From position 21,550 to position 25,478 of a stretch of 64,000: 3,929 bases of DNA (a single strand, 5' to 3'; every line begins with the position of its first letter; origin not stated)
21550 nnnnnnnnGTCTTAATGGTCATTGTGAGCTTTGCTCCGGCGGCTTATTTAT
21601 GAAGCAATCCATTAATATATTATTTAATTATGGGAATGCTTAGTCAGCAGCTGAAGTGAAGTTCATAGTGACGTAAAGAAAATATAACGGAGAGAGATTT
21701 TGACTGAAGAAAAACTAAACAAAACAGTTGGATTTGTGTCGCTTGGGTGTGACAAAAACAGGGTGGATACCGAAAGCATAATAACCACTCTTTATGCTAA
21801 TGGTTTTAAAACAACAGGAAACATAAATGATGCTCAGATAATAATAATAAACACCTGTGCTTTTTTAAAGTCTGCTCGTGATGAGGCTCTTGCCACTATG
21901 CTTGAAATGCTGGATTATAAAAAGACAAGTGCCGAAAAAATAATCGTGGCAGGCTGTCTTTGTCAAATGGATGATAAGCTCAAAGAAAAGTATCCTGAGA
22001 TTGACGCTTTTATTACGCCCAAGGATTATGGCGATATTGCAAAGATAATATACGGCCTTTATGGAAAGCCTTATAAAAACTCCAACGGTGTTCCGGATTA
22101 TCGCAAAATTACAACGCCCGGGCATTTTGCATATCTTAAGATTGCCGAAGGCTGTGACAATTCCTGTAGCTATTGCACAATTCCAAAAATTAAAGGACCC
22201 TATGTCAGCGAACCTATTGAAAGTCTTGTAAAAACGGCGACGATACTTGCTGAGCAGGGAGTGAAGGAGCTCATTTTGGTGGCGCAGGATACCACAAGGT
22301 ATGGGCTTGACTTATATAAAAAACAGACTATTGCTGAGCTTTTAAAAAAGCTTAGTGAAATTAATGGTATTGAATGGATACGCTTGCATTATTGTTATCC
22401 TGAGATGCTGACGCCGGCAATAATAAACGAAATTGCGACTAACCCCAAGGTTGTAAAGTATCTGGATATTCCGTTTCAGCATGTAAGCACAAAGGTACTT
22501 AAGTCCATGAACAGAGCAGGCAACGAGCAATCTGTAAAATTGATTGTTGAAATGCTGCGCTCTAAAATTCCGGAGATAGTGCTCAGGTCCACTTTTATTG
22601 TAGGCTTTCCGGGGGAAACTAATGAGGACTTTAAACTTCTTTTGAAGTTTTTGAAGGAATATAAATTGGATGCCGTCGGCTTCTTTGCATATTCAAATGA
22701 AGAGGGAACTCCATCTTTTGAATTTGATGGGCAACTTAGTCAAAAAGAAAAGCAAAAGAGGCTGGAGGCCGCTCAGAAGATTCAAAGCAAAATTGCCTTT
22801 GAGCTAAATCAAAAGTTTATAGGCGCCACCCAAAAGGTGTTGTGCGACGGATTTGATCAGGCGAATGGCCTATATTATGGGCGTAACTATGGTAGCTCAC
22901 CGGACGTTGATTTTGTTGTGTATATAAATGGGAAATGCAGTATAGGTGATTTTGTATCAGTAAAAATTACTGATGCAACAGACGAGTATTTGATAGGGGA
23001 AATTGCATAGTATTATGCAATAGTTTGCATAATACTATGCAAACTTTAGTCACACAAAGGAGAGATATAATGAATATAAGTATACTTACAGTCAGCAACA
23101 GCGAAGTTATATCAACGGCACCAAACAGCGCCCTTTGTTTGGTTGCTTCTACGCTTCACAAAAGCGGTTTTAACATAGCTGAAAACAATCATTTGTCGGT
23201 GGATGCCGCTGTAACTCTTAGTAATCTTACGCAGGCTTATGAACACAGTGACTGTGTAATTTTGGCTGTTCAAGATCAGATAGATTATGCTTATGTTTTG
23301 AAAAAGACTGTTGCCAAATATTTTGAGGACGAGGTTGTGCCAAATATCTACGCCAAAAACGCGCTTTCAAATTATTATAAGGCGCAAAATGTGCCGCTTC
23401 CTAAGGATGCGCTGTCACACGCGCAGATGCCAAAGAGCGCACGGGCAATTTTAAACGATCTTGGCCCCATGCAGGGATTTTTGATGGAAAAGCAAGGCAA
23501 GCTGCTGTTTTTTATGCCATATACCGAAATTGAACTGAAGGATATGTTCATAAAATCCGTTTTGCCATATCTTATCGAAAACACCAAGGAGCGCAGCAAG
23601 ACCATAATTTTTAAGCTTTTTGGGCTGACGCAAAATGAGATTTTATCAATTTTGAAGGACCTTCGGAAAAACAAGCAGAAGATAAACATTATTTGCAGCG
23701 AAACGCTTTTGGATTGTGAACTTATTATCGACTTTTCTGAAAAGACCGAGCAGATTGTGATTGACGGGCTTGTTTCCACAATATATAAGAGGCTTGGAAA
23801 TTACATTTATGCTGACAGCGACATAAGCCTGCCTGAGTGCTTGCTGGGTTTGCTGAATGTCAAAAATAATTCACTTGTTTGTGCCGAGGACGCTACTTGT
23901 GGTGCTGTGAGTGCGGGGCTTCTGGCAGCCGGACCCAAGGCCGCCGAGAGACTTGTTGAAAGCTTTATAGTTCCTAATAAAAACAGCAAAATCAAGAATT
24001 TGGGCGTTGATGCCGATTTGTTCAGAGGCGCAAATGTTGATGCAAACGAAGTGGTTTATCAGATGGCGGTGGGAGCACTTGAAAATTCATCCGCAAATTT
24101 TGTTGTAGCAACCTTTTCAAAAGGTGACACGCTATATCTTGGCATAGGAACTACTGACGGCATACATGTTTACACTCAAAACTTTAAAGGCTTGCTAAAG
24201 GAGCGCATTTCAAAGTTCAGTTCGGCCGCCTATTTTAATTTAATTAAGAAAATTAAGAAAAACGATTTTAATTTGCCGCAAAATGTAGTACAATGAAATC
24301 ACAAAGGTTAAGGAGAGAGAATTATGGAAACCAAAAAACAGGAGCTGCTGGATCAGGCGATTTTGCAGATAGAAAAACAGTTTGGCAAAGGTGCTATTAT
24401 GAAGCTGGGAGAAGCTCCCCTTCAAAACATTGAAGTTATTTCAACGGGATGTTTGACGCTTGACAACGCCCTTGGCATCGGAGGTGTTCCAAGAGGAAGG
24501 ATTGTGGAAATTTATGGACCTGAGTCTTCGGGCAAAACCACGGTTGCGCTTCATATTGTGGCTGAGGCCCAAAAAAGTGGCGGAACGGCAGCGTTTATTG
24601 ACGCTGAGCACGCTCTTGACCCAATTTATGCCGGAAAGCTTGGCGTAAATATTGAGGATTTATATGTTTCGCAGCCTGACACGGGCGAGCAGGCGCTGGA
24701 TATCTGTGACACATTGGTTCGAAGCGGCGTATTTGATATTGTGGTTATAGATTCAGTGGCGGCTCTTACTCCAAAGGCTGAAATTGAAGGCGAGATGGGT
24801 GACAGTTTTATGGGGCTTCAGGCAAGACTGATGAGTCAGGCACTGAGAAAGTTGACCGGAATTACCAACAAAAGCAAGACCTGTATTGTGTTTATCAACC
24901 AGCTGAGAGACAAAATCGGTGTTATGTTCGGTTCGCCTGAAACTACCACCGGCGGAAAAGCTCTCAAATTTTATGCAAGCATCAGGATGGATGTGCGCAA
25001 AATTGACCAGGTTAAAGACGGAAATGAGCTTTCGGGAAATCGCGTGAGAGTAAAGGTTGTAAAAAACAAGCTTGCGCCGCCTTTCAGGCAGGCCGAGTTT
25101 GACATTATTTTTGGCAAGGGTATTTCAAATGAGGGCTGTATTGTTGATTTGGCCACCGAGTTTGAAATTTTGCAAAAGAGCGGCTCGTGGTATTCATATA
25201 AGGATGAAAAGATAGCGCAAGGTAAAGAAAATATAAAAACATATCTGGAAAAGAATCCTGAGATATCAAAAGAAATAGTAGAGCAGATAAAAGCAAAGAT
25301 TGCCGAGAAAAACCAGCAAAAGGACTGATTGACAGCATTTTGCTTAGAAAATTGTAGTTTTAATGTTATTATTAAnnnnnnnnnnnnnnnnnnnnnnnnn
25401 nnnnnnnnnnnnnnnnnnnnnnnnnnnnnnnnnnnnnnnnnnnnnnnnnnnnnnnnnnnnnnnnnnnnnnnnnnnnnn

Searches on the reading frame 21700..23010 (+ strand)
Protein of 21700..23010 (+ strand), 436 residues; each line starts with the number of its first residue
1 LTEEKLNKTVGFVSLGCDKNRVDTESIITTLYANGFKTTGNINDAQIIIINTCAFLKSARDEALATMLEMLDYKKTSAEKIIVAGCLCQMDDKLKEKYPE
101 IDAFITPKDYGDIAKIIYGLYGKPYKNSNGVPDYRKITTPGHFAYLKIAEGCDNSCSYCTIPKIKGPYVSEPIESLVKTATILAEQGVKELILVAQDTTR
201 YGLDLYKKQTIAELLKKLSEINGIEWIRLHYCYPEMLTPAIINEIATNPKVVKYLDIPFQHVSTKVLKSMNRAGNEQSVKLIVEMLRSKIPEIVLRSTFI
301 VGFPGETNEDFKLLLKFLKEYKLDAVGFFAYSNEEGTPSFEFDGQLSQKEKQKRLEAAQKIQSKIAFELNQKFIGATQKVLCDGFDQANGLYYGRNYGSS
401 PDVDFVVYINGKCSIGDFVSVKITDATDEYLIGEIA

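Call 62: search_protein_families(library=pfam, max_evalue=0.00001, proteins=[window:21700-23010:+])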
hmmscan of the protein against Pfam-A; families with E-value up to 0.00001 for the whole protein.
window:21700-23010:+ (436 aa): 4 families
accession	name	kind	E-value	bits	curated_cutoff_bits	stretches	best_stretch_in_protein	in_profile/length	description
PF04055.27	Radical_SAM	-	1.5e-22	80.9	29.5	1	148-318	3-166/166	Radical SAM superfamily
PF00919.26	UPF0004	-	1e-20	74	27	1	10-105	2-97/98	Uncharacterized protein family UPF0004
PF18693.7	TRAM_2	-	1e-14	54.9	27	1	374-435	1-62/63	TRAM domain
PF01938.26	TRAM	-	3.4e-08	33.7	21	1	372-435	2-60/61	TRAM domain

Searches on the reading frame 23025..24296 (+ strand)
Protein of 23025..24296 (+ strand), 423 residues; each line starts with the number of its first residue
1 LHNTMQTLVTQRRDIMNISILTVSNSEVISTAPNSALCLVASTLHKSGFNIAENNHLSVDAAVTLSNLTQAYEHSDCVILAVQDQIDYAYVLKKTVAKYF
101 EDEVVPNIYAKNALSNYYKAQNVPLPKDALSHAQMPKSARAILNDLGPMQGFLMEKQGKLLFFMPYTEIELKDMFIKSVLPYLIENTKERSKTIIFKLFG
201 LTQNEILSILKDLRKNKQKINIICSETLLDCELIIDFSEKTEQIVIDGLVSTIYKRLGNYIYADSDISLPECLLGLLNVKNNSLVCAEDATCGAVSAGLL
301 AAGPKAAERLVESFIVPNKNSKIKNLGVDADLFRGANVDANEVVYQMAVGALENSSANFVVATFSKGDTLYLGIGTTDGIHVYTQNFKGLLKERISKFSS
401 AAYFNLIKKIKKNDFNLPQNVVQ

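Call 62: search_protein_families(library=pfam, max_evalue=0.00001, proteins=[window:23025-24296:+])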
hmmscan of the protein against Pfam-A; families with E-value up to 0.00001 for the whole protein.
window:23025-24296:+ (423 aa): 1 family
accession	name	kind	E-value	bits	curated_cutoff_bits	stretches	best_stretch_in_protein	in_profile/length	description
PF02464.23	CinA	-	8.2e-10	39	23.5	1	271-363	6-97/155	Competence-damaged protein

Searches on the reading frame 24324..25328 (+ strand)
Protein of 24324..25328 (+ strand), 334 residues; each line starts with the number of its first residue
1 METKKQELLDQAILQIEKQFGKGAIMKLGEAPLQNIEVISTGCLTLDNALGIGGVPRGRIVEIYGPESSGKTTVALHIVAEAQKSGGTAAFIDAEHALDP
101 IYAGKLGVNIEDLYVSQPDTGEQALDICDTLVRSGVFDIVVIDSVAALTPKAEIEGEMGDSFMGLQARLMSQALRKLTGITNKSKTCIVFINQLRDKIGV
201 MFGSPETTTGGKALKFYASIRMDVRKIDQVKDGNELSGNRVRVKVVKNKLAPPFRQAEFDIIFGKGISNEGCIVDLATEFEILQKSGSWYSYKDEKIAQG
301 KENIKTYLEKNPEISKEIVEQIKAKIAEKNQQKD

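Call 62: search_protein_families(library=pfam, max_evalue=0.00001, proteins=[window:24324-25328:+])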
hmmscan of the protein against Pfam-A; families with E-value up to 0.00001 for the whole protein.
window:24324-25328:+ (334 aa): 4 families
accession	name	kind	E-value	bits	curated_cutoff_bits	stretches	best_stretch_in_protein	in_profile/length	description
PF00154.27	RecA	-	4.6e-139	462.7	27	1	9-268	3-262/262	recA bacterial DNA recombination protein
PF21096.2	RecA_C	-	6.8e-25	87.4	27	1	271-326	1-56/57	RecA C-terminal domain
PF08423.17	Rad51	-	5.9e-10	39.3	22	1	36-226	5-211/244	Rad51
PF06745.19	ATPase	-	1.9e-07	31.2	26.6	1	40-113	2-77/231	KaiC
